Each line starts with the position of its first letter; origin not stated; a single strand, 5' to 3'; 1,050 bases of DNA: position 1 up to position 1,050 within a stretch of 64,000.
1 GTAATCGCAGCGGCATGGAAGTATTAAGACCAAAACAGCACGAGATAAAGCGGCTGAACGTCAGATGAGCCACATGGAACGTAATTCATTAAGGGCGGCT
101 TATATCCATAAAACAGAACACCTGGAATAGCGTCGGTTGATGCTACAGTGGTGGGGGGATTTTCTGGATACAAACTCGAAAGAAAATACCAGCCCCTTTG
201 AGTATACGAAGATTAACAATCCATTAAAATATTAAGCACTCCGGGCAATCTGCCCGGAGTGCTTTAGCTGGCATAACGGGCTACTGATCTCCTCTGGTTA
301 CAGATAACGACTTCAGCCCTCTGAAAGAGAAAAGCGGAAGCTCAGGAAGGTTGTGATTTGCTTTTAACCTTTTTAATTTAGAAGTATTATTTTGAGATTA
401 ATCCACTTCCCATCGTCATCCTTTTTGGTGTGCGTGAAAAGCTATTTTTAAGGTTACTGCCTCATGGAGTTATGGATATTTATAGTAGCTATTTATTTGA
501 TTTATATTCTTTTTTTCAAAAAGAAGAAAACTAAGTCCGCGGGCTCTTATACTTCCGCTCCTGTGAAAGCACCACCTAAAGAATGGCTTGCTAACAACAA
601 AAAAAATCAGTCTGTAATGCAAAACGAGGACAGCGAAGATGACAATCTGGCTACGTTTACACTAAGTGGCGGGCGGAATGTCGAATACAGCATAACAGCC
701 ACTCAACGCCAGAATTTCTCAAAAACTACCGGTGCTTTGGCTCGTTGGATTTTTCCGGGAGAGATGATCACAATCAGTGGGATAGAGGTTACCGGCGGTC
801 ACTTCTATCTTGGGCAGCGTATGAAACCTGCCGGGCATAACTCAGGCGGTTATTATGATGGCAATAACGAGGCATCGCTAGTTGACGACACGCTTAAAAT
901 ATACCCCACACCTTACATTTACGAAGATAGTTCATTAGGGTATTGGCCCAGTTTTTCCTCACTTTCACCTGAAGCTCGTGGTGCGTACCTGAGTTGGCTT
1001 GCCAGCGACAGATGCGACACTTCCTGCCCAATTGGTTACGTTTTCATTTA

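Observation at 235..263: Perfect 13-bp-stem hairpin upstream of the Shango-like operon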

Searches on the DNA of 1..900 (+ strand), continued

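Call 19: search_dna_similar(query=window:226-272:+, collection=ecoli_genomes, mode=distant, max_evalue=10, max_rows=40, rows=spread)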
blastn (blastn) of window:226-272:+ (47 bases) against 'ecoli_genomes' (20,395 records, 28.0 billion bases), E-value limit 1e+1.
Records with a match: 1310; places in all: 1723; records where one place covers at least 80% of the query: 758.
Genomes with a match: 1310 of 5426; with a place that covers at least 80% of the query: 758. Places per genome that has any: lowest 1, median 1, highest 4. On chromosomes: 1721 places; on plasmids: 2.
Best place of each record, by identity: >=99% 262; 95-99% 17; 90-95% 549; 80-90% 482.
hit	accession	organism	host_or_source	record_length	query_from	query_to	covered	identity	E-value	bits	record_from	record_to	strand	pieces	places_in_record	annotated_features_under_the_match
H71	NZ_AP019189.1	Escherichia coli strain M217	Homo sapiens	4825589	1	47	100%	100.0%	6e-15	86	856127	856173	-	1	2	integrase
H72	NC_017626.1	Escherichia coli 042 strain 042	-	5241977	1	47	100%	100.0%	6e-15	86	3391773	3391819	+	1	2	integrase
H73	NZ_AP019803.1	Escherichia coli strain KY 1497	Homo sapiens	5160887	1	47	100%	100.0%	6e-15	86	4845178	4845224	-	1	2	integrase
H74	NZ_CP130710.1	Escherichia coli strain DDG206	dried distillers grain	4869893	1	47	100%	100.0%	6e-15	86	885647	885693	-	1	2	integrase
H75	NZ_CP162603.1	Escherichia coli strain PEC1020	Envirnment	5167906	1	47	100%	100.0%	6e-15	86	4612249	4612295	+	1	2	integrase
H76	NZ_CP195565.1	Escherichia coli strain 298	Homo sapiens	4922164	1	47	100%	100.0%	6e-15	86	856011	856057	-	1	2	integrase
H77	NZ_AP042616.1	Escherichia coli strain OkiPb01703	bovine feces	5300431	1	47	100%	100.0%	6e-15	86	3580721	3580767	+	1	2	integrase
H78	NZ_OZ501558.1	Escherichia coli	Homo sapiens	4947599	1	47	100%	100.0%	6e-15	86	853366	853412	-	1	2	integrase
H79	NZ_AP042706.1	Escherichia coli strain OkiPb01717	bovine feces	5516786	1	47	100%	89.4%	6e-8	64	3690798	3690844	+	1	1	tyrosine-type recombinase/integrase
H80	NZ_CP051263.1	Escherichia coli CFT073 strain CFT073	missing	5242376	1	45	96%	88.9%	8e-7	60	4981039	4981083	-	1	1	tyrosine-type recombinase/integrase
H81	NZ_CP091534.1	Escherichia coli strain 537-20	host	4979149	1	45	96%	88.9%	8e-7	60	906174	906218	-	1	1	tyrosine-type recombinase/integrase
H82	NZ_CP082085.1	Escherichia coli strain MS20653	Homo sapiens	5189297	1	45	96%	88.9%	8e-7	60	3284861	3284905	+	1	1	tyrosine-type recombinase/integrase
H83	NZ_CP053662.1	Escherichia coli strain eco-241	Homo sapiens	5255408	1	45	96%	88.9%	8e-7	60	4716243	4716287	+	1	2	tyrosine-type recombinase/integrase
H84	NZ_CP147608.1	Escherichia coli strain GN06489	Homo sapiens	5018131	1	45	96%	88.9%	8e-7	60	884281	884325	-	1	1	tyrosine-type recombinase/integrase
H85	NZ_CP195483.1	Escherichia coli strain 21AR0807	Homo sapiens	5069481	1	45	96%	88.9%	8e-7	60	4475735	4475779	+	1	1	tyrosine-type recombinase/integrase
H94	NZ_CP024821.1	Escherichia coli strain CREC-591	Homo sapiens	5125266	9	39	66%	90.3%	6e-2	44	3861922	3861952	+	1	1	none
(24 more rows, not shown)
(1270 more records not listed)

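Call 20: get_annotated_region(hit=H94, flank=2500)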
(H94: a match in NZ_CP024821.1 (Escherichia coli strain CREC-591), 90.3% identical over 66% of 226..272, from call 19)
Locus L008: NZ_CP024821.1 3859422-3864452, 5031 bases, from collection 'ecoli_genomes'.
description: Escherichia coli strain CREC-591 chromosome, complete genome
organism: Escherichia coli strain CREC-591 (NCBI taxid 562)
replicon: chromosome; assembly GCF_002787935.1
host: Homo sapiens; source: Peritoneal fluid; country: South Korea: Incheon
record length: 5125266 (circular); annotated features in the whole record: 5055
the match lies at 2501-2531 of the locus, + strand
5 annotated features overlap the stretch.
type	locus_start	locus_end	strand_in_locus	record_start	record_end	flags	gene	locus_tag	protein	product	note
CDS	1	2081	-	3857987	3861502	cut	-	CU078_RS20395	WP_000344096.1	AAA domain-containing protein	-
CDS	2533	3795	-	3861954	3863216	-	-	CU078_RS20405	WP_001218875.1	tyrosine-type recombinase/integrase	-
CDS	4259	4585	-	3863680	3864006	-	-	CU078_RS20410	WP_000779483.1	type II toxin-antitoxin system RelE/ParE family toxin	-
CDS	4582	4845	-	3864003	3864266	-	-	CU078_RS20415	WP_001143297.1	type II toxin-antitoxin system ParD family antitoxin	-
CDS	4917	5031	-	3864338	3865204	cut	-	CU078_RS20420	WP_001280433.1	DUF4942 domain-containing protein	-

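Call 21: get_annotated_region(hit=H80, flank=2500)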
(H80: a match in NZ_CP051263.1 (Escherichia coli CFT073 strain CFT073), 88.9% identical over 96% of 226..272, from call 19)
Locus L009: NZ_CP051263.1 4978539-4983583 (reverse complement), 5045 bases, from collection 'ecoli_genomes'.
description: Escherichia coli CFT073 chromosome, complete genome
organism: Escherichia coli CFT073 strain CFT073 (NCBI taxid 199310)
replicon: chromosome; assembly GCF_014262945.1
host: -; source: missing; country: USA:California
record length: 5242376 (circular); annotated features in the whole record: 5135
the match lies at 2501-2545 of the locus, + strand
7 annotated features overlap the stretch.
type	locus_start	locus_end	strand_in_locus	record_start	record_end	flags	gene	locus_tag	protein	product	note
CDS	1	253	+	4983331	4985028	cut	dsbD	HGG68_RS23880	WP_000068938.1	protein-disulfide reductase DsbD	-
CDS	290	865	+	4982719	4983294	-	dicD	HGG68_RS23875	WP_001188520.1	transcriptional regulator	-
tRNA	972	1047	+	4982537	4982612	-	-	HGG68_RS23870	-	tRNA-Phe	-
CDS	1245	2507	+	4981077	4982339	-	-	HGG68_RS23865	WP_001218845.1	tyrosine-type recombinase/integrase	-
CDS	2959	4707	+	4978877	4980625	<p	-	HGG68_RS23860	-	AAA domain-containing protein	incomplete; partial in the middle of a contig; missing C-terminus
CDS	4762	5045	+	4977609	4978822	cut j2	-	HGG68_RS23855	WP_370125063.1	IS3 family transposase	programmed frameshift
sequence_feature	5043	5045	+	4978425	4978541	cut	-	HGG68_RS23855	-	-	AL1L pseudoknot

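Call 22: get_annotated_region(hit=H79, flank=2500)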
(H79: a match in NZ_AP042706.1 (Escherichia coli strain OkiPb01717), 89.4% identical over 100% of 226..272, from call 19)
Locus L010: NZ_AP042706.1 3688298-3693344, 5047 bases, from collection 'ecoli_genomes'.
description: Escherichia coli strain OkiPb01717 chromosome, complete genome
organism: Escherichia coli strain OkiPb01717 (NCBI taxid 562)
replicon: chromosome; assembly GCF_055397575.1
host: -; source: bovine feces; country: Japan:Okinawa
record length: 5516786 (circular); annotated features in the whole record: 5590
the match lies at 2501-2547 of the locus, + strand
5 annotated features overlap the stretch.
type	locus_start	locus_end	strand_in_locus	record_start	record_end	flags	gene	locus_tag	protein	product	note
CDS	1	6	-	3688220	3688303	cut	yqgH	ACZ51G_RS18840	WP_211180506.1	protein YqgH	-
CDS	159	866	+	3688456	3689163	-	yqgA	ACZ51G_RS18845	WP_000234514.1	DUF554 domain-containing protein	-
tRNA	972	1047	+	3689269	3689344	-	-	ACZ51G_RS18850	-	tRNA-Phe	-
CDS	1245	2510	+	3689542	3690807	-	-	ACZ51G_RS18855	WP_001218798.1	tyrosine-type recombinase/integrase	-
CDS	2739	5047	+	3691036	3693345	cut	-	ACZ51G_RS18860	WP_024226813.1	tellurite resistance TerB family protein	-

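Call 24: search_dna_similar(query=window:130-300:+, collection=phages, mode=distant, max_evalue=0.01, max_rows=25)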
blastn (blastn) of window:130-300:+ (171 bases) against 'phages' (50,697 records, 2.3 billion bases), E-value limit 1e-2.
No match.

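Call 56: search_dna_similar(query=window:200-900:+, collection=ecoli_genomes, mode=near, max_rows=40, rows=spread)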
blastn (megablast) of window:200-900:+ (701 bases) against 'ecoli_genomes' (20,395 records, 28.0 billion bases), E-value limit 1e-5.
Records with a match: 465; places in all: 466; records where one place covers at least 80% of the query: 434.
Genomes with a match: 465 of 5426; with a place that covers at least 80% of the query: 434. Places per genome that has any: lowest 1, median 1, highest 2. On chromosomes: 461 places; on plasmids: 5.
Best place of each record, by identity: >=99% 269; 95-99% 28; 90-95% 164; 60-80% 4.
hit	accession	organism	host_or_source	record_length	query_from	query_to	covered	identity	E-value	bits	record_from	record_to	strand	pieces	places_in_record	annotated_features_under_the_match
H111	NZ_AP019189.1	Escherichia coli strain M217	Homo sapiens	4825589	1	701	100%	100.0%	0e+0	1295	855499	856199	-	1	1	TerB N-terminal domain-containing protein | integrase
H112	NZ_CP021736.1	Escherichia coli strain AR_0150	missing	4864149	1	701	100%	100.0%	0e+0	1295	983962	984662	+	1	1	TerB N-terminal domain-containing protein | integrase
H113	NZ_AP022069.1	Escherichia coli strain WP4-W18-ESBL-09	-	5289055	1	701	100%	100.0%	0e+0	1295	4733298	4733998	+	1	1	TerB N-terminal domain-containing protein | integrase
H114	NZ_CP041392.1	Escherichia coli strain ECOL-18-VL-LA-PA-Ryan-0026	missing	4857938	1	701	100%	100.0%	0e+0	1295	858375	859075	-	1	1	TerB N-terminal domain-containing protein | integrase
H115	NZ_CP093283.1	Escherichia coli strain EC-14-2-9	Homo sapiens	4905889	1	701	100%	100.0%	0e+0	1295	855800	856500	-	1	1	TerB N-terminal domain-containing protein | integrase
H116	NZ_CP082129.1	Escherichia coli strain NDM_11.16372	Homo sapiens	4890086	1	701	100%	100.0%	0e+0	1295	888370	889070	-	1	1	tellurite resistance TerB family protein | integrase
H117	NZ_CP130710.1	Escherichia coli strain DDG206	dried distillers grain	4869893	1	701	100%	100.0%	0e+0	1295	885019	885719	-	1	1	TerB N-terminal domain-containing protein | integrase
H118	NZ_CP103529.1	Escherichia coli strain 5270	Homo sapiens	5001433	1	701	100%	100.0%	0e+0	1295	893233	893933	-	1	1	tellurite resistance TerB family protein | integrase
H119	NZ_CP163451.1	Escherichia coli strain M2021-10044802/2-E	cattle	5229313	1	701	100%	100.0%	0e+0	1295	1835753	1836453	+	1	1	TerB N-terminal domain-containing protein | integrase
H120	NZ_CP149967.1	Escherichia coli strain SLDY13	Homo sapiens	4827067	1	701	100%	100.0%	0e+0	1295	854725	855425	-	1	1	TerB N-terminal domain-containing protein | integrase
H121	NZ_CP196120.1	Escherichia coli strain B19695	Homo sapiens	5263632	1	701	100%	100.0%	0e+0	1295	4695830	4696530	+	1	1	TerB N-terminal domain-containing protein | integrase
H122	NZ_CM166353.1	Escherichia coli strain CH459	Homo sapiens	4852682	1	701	100%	100.0%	0e+0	1295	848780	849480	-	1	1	tellurite resistance TerB family protein | integrase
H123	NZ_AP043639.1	Escherichia coli strain AST46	Homo sapiens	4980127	1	701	100%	100.0%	0e+0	1295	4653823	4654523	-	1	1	tellurite resistance TerB family protein | integrase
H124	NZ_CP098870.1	Escherichia coli strain CUVET20-416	Canis lupus familiaris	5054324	1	701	100%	100.0%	0e+0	1295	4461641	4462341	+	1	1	tellurite resistance TerB family protein | integrase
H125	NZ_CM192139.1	Escherichia coli strain Ec-U7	Homo sapiens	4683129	1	701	100%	100.0%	0e+0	1295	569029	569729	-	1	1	tellurite resistance TerB family protein | integrase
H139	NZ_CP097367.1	Escherichia coli strain AGR6128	water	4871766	126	695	81%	94.0%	0e+0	863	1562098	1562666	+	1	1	TerB N-terminal domain-containing protein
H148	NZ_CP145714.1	Escherichia coli strain S1-CAM-01-A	Homo sapiens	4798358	126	534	58%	96.1%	0e+0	665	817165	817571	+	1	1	outer membrane protein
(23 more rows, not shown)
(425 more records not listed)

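Call 57: get_annotated_region(hit=H139, flank=3000)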
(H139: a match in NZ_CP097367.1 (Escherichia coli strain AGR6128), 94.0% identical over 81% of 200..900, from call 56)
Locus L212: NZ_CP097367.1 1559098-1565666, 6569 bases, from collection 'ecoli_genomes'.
description: Escherichia coli strain AGR6128 chromosome, complete genome
organism: Escherichia coli strain AGR6128 (NCBI taxid 562)
replicon: chromosome; assembly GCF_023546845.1
host: -; source: water; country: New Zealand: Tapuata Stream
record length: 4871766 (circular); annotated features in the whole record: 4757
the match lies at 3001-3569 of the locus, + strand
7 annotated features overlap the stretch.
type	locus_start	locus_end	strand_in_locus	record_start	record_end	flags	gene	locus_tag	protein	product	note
CDS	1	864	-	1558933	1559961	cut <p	-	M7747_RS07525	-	MFS transporter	incomplete; partial in the middle of a contig; missing C-terminus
CDS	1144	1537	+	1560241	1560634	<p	-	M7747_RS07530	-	Mu transposase domain-containing protein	frameshifted; internal stop; incomplete; partial in the middle of a contig; missing N-terminus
CDS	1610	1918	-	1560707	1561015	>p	-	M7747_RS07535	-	ATP-binding protein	incomplete; partial in the middle of a contig; missing N-terminus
CDS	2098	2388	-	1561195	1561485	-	-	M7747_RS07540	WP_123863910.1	hypothetical protein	-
CDS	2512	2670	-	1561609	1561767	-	-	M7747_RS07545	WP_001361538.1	hypothetical protein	-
CDS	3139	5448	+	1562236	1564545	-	-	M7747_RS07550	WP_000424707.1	TerB N-terminal domain-containing protein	-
CDS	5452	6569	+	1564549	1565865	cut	-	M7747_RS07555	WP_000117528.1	ATP-binding protein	-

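Call 58: get_annotated_region(hit=H148, flank=2500)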
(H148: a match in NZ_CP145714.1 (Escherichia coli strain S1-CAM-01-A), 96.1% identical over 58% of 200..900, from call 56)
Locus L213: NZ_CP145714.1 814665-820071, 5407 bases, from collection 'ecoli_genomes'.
description: Escherichia coli strain S1-CAM-01-A chromosome, complete genome
organism: Escherichia coli strain S1-CAM-01-A (NCBI taxid 562)
replicon: chromosome; assembly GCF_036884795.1
host: Homo sapiens; source: stool; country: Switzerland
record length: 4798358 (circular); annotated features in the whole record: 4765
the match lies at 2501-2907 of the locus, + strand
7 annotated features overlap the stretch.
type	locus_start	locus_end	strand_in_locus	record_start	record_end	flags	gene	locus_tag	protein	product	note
CDS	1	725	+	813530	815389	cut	gss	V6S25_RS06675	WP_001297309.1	bifunctional glutathionylspermidine amidase/synthase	-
CDS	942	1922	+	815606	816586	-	-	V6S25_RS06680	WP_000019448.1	IS5-like element ISKpn26 family transposase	-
CDS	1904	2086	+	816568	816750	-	-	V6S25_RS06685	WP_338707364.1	hypothetical protein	-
CDS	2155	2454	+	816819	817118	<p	-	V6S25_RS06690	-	IS1-like element IS1X2 family transposase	incomplete; partial in the middle of a contig; missing N-terminus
CDS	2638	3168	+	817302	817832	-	-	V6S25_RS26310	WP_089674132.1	outer membrane protein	-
CDS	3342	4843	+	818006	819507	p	-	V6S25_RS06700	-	phosphoethanolamine transferase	frameshifted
CDS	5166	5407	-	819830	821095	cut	-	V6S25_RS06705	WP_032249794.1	tyrosine-type recombinase/integrase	-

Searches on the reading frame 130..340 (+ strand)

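Call 26: find_related_loci(query=A1, collection=genome_contigs, flank=2500)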
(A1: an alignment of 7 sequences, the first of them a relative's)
Query A1 (420 aa) in genome_contigs; peptide patterns used: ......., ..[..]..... (x = any residue, [..] = any of these).
384 stretches matched a pattern; 329 encode a relative of the query (tblastn E <= 1e-3); the best 80 are kept; 80 distinct loci.
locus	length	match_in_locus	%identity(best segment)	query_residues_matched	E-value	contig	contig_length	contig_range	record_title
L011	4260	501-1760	97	1-420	0e+0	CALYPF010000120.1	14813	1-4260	MAG: uncultured Enterobacteriaceae bacterium isolate SRR11267054_bin.5_metawrap_v1.3.0_MAG genome assembly, contig: ERZ9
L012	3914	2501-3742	79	1-414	0e+0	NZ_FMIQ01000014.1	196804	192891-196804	Hafnia alvei strain GB001, whole genome shotgun sequence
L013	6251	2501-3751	77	1-417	0e+0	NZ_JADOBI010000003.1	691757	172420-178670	Rahnella laticis strain SAP-17 contig3, whole genome shotgun sequence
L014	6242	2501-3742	77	1-414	0e+0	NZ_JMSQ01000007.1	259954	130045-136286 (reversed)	Siccibacter colletis strain 1383 contig007, whole genome shotgun sequence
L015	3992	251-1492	77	1-414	0e+0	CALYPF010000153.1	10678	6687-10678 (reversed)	MAG: uncultured Enterobacteriaceae bacterium isolate SRR11267054_bin.5_metawrap_v1.3.0_MAG genome assembly, contig: ERZ9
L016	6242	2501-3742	77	1-414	0e+0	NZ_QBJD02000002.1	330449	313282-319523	Enterobacter sp. RIT418 RIT418_S9_2, whole genome shotgun sequence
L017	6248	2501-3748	76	1-416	0e+0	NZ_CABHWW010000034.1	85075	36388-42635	Yersinia alsatica strain IP38850, whole genome shotgun sequence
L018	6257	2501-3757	76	1-419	0e+0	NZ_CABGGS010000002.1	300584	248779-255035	Klebsiella spallanzanii isolate SB6411, whole genome shotgun sequence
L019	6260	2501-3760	76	1-420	0e+0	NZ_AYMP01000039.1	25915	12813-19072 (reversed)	Morganella morganii H1r Contig39, whole genome shotgun sequence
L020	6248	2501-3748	76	1-416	0e+0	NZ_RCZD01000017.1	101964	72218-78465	Ewingella americana strain E4 scaffold17.1, whole genome shotgun sequence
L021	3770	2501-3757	76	1-419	0e+0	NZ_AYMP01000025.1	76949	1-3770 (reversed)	Morganella morganii H1r Contig25, whole genome shotgun sequence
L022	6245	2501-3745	76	1-415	0e+0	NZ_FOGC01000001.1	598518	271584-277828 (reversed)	Rosenbergiella nectarea strain 8N4, whole genome shotgun sequence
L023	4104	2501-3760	74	1-420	0e+0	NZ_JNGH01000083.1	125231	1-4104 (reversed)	Trabulsiella odontotermitis strain 01 SAMPLE01_CONTIG_101, whole genome shotgun sequence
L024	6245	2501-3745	78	1-415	0e+0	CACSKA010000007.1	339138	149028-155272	Chryseobacterium sp. 18061 isolate 18061_Chryseobacterium1_Ancestor genome assembly, contig: NODE_7, whole genome shotgu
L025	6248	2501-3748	75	2-417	0e+0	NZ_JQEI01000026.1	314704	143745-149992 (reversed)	Serratia sp. Ag1 contig26, whole genome shotgun sequence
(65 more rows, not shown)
